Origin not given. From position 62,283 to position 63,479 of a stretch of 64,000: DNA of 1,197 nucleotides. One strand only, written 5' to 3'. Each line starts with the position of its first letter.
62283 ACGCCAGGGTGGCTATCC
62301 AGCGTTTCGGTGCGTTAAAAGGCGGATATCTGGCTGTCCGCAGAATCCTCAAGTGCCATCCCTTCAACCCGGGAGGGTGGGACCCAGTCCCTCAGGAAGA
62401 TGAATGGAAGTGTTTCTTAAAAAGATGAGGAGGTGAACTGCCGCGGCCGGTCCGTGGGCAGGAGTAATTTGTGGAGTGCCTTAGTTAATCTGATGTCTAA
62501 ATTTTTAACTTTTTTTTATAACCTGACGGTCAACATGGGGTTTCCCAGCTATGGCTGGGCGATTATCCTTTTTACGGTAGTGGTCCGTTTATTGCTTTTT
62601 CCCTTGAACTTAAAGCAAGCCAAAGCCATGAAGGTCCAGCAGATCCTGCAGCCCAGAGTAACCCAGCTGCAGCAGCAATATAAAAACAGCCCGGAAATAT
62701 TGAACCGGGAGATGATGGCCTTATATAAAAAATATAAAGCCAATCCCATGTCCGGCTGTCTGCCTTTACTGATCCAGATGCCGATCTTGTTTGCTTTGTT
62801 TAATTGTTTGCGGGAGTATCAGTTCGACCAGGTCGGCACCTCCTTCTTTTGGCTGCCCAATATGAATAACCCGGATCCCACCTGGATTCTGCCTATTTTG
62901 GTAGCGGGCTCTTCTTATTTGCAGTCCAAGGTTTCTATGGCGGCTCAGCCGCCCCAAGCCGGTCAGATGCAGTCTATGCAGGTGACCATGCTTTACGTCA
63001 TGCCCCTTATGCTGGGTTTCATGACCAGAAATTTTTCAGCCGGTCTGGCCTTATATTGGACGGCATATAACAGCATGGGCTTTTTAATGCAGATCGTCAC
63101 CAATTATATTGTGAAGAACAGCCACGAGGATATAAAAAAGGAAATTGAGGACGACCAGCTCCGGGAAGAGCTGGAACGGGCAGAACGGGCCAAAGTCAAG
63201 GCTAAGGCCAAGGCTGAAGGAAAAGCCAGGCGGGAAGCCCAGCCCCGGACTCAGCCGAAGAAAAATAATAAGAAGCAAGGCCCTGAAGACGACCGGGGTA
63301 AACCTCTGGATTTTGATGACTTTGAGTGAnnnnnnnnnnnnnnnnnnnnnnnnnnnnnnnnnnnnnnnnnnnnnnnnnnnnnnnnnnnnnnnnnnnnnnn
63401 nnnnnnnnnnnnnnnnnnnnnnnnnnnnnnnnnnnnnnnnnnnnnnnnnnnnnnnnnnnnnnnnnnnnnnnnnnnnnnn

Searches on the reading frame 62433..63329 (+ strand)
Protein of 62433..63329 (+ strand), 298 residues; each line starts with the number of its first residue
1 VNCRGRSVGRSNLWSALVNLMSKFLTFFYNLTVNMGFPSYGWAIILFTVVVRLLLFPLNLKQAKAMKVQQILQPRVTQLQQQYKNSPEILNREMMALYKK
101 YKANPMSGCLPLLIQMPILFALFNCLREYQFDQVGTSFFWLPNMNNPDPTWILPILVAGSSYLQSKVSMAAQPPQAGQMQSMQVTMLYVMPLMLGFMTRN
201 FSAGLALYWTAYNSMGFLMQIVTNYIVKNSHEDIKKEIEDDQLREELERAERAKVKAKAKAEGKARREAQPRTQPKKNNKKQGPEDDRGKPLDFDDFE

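Call 45: search_protein_families(library=pfam, proteins=[window:62433-63329:+])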
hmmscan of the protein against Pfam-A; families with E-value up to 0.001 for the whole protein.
window:62433-63329:+ (298 aa): 1 family
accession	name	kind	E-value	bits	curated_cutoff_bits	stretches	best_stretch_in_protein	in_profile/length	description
PF02096.25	60KD_IMP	-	1.2e-52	178.6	35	1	40-224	1-162/163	60Kd inner membrane protein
